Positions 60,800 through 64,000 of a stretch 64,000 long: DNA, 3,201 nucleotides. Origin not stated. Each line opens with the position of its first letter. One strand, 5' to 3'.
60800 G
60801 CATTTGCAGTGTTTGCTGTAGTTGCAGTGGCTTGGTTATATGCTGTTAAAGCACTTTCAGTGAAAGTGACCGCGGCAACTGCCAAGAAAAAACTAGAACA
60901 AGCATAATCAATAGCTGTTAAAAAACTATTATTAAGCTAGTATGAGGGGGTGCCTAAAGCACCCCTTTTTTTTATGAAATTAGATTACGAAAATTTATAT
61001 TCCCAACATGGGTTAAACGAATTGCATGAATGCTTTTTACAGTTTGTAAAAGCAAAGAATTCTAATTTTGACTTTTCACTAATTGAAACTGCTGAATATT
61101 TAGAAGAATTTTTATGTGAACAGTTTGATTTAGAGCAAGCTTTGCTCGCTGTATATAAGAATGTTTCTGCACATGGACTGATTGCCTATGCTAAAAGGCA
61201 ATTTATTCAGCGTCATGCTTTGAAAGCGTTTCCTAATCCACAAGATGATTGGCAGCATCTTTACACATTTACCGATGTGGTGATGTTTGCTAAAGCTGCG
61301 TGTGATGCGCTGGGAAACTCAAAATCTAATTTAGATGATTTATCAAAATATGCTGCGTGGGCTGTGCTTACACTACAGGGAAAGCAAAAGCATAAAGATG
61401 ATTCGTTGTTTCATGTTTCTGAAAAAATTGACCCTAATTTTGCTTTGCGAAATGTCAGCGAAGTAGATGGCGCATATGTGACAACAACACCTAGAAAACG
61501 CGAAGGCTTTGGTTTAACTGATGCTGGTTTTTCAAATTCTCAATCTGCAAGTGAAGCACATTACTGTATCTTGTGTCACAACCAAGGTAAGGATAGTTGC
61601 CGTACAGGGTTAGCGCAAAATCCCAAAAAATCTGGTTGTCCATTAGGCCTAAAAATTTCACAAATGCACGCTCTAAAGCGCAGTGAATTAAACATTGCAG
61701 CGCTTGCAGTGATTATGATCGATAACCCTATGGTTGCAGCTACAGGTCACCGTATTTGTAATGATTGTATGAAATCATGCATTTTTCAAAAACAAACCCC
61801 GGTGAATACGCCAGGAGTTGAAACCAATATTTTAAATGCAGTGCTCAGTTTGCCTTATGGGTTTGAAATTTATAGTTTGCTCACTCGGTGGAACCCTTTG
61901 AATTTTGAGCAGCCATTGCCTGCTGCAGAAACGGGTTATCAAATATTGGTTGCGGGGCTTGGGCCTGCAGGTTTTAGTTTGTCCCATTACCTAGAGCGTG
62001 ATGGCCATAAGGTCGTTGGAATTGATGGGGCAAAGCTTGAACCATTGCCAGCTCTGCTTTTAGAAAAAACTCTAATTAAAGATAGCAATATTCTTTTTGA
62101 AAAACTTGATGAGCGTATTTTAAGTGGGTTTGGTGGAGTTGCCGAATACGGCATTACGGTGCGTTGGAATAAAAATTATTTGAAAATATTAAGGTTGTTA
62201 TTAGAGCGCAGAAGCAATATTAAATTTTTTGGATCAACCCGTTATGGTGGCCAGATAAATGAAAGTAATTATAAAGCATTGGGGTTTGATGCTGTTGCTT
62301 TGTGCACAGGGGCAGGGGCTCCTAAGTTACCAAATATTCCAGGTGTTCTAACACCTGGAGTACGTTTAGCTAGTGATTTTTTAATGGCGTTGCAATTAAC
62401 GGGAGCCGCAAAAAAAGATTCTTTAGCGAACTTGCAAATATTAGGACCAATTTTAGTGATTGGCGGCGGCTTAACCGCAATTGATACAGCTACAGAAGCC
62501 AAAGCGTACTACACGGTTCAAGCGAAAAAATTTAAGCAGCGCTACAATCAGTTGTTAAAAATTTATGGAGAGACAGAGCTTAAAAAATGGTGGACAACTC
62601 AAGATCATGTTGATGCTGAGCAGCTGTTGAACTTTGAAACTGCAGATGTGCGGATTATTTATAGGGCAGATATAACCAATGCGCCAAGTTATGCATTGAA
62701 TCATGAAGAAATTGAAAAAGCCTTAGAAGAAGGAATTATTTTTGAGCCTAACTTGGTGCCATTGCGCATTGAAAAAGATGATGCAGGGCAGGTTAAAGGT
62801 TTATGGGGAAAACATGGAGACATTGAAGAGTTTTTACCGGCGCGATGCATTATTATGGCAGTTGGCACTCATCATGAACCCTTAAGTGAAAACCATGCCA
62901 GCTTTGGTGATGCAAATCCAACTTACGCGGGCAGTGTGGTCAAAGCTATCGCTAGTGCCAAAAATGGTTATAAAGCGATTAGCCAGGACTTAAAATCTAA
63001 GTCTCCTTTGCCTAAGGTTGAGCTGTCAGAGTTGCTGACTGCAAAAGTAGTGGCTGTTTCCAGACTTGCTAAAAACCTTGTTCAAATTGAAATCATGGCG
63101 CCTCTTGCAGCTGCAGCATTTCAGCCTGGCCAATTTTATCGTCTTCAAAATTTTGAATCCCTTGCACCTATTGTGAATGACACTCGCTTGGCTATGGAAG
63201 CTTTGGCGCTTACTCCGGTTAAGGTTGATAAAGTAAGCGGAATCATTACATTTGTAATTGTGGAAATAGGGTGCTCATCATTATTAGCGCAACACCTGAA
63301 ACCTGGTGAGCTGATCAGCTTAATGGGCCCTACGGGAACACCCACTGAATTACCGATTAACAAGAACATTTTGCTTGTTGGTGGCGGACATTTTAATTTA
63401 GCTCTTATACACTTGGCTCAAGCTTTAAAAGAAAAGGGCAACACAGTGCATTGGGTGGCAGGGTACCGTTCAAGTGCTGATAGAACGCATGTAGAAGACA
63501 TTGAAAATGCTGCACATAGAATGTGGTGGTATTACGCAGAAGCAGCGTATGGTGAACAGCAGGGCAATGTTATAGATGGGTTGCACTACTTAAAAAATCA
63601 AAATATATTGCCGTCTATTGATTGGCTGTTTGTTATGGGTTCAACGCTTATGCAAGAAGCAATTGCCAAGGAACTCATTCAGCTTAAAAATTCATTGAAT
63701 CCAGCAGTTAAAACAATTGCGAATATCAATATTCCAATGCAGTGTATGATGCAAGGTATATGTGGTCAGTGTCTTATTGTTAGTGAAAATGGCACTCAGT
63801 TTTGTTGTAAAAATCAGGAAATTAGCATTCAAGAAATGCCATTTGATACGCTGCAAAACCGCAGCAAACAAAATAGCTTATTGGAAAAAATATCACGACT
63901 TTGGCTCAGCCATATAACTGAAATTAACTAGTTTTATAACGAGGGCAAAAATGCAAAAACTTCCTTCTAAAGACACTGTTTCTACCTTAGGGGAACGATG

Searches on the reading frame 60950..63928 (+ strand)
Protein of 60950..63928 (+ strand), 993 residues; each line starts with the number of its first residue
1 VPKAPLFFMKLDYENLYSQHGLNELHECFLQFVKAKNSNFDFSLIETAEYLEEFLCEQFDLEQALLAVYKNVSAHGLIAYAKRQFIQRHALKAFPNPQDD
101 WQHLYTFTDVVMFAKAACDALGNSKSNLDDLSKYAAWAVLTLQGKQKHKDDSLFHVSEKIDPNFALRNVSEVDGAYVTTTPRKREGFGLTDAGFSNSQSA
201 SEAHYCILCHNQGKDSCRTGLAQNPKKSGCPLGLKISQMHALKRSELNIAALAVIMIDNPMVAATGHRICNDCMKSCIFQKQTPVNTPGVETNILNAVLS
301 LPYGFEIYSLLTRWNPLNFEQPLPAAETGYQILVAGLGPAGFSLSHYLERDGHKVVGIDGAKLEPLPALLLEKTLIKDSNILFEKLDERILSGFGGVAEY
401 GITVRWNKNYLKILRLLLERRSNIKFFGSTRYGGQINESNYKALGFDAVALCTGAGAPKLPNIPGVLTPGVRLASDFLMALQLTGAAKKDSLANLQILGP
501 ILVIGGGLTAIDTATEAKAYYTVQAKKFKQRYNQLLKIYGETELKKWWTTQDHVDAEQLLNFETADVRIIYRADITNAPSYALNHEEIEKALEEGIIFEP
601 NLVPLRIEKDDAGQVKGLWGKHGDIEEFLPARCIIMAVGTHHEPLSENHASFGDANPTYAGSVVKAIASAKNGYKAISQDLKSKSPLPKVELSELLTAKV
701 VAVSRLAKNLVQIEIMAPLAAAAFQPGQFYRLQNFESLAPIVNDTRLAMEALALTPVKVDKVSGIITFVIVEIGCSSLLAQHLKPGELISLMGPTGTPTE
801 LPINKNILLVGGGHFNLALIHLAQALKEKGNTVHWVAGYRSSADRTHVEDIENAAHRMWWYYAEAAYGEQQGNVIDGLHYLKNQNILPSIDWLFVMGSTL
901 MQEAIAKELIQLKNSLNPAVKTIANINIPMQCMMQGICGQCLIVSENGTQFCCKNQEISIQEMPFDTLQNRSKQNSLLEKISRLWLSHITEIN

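Call 66: search_protein_families(library=pfam, max_evalue=0.00001, proteins=[window:60950-63928:+])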
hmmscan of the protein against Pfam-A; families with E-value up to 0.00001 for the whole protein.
window:60950-63928:+ (993 aa): 1 family
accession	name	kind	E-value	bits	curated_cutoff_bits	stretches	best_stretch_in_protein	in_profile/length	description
PF07992.20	Pyr_redox_2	-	1.3e-14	54.7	26.1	1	330-642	1-239/291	Pyridine nucleotide-disulphide oxidoreductase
